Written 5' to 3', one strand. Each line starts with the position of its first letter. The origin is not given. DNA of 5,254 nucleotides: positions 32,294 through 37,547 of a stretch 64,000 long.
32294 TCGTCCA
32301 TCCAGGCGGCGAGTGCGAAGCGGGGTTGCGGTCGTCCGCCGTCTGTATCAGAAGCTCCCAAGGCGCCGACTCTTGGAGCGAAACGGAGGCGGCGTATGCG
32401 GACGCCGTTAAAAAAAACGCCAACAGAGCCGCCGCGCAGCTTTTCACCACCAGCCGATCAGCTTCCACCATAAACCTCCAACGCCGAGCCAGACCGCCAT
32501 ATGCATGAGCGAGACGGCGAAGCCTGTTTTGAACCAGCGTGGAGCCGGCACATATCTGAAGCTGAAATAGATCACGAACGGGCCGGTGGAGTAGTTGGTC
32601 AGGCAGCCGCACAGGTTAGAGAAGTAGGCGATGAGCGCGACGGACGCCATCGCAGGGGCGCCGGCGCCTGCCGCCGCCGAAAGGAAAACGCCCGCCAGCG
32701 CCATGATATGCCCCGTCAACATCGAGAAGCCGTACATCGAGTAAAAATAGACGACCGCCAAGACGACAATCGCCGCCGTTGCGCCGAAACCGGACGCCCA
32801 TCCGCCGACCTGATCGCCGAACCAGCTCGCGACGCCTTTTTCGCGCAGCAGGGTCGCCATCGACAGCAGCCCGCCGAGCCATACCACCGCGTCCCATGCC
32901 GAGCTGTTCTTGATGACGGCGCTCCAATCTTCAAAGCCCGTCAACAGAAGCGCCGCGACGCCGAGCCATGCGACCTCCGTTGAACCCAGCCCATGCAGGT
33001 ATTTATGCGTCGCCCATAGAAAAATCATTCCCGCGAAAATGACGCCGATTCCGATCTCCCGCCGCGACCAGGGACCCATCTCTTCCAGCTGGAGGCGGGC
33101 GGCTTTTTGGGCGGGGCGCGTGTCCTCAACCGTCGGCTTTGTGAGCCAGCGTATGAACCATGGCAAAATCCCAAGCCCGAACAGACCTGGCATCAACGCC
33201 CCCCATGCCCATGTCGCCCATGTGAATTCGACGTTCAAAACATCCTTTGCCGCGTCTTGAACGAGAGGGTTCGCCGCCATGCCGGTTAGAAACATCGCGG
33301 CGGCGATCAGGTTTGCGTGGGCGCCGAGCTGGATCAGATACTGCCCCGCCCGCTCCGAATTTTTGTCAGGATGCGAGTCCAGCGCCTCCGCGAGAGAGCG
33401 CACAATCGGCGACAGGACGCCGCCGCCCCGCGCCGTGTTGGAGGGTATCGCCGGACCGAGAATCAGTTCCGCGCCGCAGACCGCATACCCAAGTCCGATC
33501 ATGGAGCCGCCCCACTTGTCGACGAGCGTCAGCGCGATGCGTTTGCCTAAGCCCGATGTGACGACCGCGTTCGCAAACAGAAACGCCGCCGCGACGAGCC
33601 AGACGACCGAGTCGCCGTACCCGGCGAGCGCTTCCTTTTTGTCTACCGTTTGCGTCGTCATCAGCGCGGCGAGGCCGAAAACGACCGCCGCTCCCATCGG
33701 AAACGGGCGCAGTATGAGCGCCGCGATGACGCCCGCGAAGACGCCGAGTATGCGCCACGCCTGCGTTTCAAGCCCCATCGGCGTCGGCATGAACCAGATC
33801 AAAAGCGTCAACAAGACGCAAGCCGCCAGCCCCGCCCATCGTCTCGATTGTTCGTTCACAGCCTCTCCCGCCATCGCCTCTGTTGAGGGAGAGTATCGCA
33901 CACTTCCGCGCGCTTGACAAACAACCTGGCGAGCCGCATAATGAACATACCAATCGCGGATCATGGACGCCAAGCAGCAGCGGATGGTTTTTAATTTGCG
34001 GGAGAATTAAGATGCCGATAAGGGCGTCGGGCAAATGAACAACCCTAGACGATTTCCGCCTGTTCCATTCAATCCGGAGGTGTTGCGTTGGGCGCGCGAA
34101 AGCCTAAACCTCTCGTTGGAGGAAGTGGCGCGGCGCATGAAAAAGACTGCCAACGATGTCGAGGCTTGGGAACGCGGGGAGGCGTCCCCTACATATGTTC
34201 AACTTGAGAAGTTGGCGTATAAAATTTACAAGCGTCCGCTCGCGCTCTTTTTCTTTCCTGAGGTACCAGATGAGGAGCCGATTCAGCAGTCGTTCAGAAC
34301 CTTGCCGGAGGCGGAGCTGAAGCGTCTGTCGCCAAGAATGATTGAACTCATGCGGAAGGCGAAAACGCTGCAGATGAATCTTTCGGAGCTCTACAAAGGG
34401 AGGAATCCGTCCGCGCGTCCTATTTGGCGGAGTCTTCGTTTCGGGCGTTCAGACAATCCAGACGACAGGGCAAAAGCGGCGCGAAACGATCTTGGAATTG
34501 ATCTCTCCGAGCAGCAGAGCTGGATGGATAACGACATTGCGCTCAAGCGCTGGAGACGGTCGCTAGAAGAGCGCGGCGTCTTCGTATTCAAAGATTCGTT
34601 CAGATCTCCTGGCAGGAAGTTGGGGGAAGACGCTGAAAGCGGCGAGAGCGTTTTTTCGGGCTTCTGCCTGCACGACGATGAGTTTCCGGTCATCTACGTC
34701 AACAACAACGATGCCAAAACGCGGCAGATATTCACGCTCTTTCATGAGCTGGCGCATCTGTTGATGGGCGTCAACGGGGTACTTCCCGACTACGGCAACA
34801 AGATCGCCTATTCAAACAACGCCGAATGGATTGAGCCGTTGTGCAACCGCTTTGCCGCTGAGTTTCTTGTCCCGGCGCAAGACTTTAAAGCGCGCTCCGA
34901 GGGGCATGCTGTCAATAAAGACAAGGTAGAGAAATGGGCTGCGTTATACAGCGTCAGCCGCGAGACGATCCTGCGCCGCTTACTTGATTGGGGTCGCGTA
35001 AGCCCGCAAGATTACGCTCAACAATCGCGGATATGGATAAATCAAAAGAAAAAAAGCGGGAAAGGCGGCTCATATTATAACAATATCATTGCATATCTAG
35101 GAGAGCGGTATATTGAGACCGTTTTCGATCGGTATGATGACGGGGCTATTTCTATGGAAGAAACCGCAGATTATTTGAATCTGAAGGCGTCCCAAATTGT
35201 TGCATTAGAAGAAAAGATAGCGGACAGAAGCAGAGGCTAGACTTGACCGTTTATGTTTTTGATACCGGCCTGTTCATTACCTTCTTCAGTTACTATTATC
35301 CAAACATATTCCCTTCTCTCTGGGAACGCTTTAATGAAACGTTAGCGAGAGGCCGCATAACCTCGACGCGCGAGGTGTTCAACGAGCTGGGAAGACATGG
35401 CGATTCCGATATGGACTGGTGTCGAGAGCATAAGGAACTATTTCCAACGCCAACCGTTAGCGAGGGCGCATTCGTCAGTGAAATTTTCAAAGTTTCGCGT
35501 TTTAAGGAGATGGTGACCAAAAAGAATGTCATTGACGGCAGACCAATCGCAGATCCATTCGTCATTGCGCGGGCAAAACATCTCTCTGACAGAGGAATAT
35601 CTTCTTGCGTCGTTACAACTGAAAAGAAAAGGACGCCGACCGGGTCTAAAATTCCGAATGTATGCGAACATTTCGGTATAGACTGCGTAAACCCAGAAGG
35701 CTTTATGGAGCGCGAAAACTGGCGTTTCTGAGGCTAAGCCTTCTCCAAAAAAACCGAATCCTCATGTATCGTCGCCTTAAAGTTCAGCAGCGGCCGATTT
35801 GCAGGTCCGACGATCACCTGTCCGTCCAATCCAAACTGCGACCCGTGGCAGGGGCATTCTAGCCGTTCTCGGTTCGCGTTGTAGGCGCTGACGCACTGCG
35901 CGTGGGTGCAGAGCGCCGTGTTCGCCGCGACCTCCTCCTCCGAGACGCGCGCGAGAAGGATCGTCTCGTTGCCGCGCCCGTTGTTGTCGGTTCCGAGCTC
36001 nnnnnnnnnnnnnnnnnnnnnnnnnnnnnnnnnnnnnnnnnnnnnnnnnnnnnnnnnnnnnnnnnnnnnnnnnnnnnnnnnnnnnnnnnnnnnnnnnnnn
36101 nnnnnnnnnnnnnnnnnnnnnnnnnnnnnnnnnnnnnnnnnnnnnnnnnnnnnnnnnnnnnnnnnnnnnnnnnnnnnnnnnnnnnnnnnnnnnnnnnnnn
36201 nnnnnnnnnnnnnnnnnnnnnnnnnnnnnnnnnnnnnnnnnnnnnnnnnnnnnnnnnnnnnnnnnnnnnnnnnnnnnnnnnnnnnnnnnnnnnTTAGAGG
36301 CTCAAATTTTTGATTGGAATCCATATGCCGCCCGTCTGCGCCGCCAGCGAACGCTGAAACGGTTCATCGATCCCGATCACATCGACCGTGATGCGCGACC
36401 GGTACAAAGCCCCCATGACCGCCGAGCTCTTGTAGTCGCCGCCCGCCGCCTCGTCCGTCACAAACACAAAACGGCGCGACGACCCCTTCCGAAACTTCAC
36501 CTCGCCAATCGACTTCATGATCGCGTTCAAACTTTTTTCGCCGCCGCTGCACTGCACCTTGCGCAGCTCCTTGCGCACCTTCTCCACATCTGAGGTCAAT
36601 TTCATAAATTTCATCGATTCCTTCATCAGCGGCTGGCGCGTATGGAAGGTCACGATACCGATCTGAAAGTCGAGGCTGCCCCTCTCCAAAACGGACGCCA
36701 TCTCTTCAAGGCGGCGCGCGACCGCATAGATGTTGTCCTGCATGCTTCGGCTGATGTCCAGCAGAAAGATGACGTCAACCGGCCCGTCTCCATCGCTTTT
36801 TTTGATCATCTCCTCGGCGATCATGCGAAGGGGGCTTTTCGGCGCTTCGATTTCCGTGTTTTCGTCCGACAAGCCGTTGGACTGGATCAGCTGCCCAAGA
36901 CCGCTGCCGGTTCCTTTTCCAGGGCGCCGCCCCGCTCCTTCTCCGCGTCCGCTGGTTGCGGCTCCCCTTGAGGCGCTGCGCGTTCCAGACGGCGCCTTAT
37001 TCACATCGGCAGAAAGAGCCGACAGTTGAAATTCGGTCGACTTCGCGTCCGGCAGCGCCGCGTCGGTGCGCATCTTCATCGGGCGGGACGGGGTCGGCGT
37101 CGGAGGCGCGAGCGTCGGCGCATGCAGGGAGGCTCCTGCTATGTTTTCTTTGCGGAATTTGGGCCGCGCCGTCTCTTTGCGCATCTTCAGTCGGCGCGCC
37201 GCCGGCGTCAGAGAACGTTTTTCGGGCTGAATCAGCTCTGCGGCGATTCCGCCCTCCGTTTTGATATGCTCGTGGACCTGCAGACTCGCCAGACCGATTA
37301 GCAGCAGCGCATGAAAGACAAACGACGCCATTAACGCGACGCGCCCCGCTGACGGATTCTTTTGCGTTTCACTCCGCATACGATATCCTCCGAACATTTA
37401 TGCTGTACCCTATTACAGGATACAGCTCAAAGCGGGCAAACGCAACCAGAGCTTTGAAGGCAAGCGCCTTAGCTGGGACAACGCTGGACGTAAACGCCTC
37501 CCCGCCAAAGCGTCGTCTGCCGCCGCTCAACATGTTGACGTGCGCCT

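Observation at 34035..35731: AT-richer two-gene cassette: XRE-HTH/ImmA-IrrE metallopeptidase plus DUF4411 PIN-like protein (putative TA/defence module)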

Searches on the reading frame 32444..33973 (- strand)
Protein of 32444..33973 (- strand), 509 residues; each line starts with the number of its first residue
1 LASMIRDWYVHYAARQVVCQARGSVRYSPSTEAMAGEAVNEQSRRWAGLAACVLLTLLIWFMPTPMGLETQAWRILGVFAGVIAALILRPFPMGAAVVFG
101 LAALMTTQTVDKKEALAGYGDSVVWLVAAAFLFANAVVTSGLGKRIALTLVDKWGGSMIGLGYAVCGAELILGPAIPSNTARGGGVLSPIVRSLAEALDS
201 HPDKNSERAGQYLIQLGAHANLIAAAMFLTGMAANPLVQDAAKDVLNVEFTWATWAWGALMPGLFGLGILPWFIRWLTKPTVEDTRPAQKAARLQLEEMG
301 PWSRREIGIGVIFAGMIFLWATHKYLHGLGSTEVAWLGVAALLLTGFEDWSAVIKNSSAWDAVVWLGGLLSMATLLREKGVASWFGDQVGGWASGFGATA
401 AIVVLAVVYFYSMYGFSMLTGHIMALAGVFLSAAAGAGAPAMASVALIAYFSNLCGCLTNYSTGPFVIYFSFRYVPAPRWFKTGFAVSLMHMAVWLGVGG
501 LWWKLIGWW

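Call 3: search_protein_families(library=pfam, proteins=[window:32444-33973:-], max_evalue=0.01)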
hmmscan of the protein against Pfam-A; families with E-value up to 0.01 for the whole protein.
window:32444-33973:- (509 aa): 2 families
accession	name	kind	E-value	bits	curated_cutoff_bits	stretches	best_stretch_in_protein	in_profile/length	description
PF00939.25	Na_sulph_symp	-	1e-120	404.4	27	1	44-509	2-472/472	Sodium:sulfate symporter transmembrane region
PF03600.22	CitMHS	-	2e-24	86.8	31.9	1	84-441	2-328/336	Citrate transporter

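Call 27: find_related_loci(query=window:32444-33874:-, collection=genome_contigs, flank=10000)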
Query window:32444-33874:- (476 aa) in genome_contigs; peptide patterns used: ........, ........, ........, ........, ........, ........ (x = any residue, [..] = any of these).
95 stretches matched a pattern; 64 encode a relative of the query (tblastn E <= 1e-3); 64 distinct loci.
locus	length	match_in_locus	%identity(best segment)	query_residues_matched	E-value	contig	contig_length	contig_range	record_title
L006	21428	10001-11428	93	1-476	0e+0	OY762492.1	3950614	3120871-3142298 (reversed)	MAG: Candidatus Poribacteria bacterium isolate 99769213-57d3-4dda-a27c-563ac69bc0fb genome assembly, chromosome: 1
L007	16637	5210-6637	56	1-476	4e-175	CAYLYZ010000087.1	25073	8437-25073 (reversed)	MAG TPA_asm: uncultured bacterium isolate SRP077602_co7_566 genome assembly, contig: NODE_9881_length_25073_cov_18.53325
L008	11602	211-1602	59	12-476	3e-172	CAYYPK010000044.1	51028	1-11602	MAG TPA_asm: uncultured bacterium isolate SRP200020_co5_420 genome assembly, contig: NODE_954_length_51028_cov_6.813646,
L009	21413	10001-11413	56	7-476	3e-169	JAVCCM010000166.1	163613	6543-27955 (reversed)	MAG: Candidatus Electryonea clarkiae isolate MAG_3300035698_1675 Ga0374944_199964, whole genome shotgun sequence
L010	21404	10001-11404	56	8-476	2e-167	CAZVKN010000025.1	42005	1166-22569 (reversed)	MAG TPA_asm: uncultured bacterium isolate SRP077602_co2_90 genome assembly, contig: NODE_1383_length_42005_cov_14.437545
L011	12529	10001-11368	56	11-465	2e-162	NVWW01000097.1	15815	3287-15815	MAG: Flavobacteriales bacterium isolate NORP27 Contig_source1383C_6563, whole genome shotgun sequence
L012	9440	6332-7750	53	1-476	3e-161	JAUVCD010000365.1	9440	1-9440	MAG: Myxococcales bacterium isolate CSMAG_262 CSMAG_262_k141_2539616_length_9440_cov_7.7420, whole genome shotgun sequen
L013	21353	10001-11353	54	26-476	9e-159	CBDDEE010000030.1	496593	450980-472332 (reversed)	MAG: Myxococcota bacterium isolate 73384339-dcb6-4e61-b93f-9f18697b7e07 genome assembly, contig: contig_30, whole genome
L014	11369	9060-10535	52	1-476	1e-157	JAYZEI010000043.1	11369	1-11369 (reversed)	MAG: Planctomycetota bacterium isolate XB_MAG139 DB_MAG139_0043, whole genome shotgun sequence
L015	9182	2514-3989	53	1-476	7e-156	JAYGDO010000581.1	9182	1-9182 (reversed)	MAG: Pirellulales bacterium isolate OC3_1000m_MAG_224 OC3_1000m_contig_1268915, whole genome shotgun sequence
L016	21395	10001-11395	55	11-476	2e-155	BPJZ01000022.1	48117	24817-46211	MAG: Candidatus Poribacteria bacterium KatS3mg115 DNA, contig_12397, whole genome shotgun sequence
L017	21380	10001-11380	54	16-476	2e-153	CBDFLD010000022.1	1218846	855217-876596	MAG: Acidobacteriota bacterium isolate 4fe7eda5-706a-47f2-b94d-dac62684705c genome assembly, contig: contig_22, whole ge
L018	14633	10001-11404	51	8-476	2e-153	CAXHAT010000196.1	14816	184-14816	MAG TPA_asm: uncultured Deferribacteres bacterium isolate SRR12479933_maxbin2_2 genome assembly, contig: ERZ4874384.298,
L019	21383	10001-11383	53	16-476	1e-152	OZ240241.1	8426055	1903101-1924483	MAG: Candidatus Latescibacterota bacterium isolate 5029ecf2-d60f-4a19-a35b-269815a0a5cf genome assembly, chromosome: 1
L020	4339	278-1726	53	1-476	3e-154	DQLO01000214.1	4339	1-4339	MAG TPA_asm: Verrucomicrobia bacterium isolate SZUA-1035 k95_735321, whole genome shotgun sequence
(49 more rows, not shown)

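Call 33: search_protein_families(library=pfam, proteins=[L006:8272-9507:-, L006:7485-7970:-, L006:6379-7290:-, L006:4581-6026:+, L006:4091-4603:+, L006:2622-4094:+, L006:1427-2296:+], max_evalue=0.001)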
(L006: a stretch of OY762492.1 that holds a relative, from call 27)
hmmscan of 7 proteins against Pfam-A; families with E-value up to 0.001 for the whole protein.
L006:8272-9507:- (411 aa): 3 families
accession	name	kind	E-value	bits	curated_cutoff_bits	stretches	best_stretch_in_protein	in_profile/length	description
PF00768.25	Peptidase_S11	-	8.7e-60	202.6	27.6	1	42-270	7-238/239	D-alanyl-D-alanine carboxypeptidase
PF13354.11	Beta-lactamase2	-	1.1e-10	41.7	22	1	56-200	8-149/214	Beta-lactamase enzyme family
PF07943.18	PBP5_C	-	2.2e-06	28.2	21.2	1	296-381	7-91/91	Penicillin-binding protein 5, C-terminal domain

L006:7485-7970:- (161 aa): 1 family
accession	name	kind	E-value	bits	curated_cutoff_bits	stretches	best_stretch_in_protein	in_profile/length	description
PF05014.21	Nuc_deoxyrib_tr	-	3.4e-27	95.4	28.8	1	8-122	1-117/117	Nucleoside 2-deoxyribosyltransferase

L006:6379-7290:- (303 aa): 0 families

L006:4581-6026:+ (481 aa): 2 families
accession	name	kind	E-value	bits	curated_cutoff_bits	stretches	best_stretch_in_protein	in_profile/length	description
PF02934.20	GatB_N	-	5.8e-117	390.2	23.4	1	9-293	1-277/277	GatB/GatE catalytic domain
PF02637.23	GatB_Yqey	-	3.5e-48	163.7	27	1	332-479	1-148/148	GatB domain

L006:4091-4603:+ (170 aa): 0 families

L006:2622-4094:+ (490 aa): 1 family
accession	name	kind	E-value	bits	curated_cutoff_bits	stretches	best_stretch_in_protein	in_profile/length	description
PF01425.27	Amidase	-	4.3e-165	550.5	27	1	27-467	4-445/445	Amidase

L006:1427-2296:+ (289 aa): 4 families
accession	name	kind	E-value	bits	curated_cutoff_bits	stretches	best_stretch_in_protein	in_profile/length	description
PF04542.20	Sigma70_r2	-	1.4e-17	63.7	24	1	55-125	1-71/71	Sigma-70 region 2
PF04545.22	Sigma70_r4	-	3.7e-15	55.6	24.1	1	223-274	1-48/50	Sigma-70, region 4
PF04539.22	Sigma70_r3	-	5.7e-11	42.8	25.3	1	140-208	7-74/78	Sigma-70 region 3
PF00140.25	Sigma70_r1_2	-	2.1e-07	31.2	22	1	29-49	13-33/34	Sigma-70 factor, region 1.2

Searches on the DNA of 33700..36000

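Call 85: search_rna_families(source=window, start=33700, end=36000, threshold=evalue, max_evalue=1)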
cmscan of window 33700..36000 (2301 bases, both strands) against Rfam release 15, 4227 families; matches with E-value up to 1: 1.
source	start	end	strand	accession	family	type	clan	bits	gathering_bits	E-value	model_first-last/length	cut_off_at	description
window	34807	34953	+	RF03046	Pseudomonadales-1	Gene; sRNA;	-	17.1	68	0.46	1-164/164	no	Pseudomonadales-1 RNA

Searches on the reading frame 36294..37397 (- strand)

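Call 3: search_protein_families(library=pfam, proteins=[window:36294-37397:-], max_evalue=0.01)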
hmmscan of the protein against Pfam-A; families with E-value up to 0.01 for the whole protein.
window:36294-37397:- (367 aa): 6 families
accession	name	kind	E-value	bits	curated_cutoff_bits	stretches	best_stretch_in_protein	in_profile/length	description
PF00092.34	VWA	-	1.6e-09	38.7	23.8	1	208-350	1-146/174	von Willebrand factor type A domain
PF13519.12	VWA_2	-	1.1e-07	32.8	27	1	209-316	1-106/107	von Willebrand factor type A domain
PF00362.24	Integrin_beta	-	1.9e-07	31.5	24.8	1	204-258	3-59/248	Integrin beta chain VWA domain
PF25106.1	VWA_4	-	0.00027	21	27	1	210-341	3-129/169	von Willebrand factor A domain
PF13768.12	VWA_3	-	0.0019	18.7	27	1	208-357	2-151/155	von Willebrand factor type A domain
PF11265.14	Med25_VWA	-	0.0057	16.8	21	1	245-289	54-98/213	Mediator complex subunit 25 von Willebrand factor type A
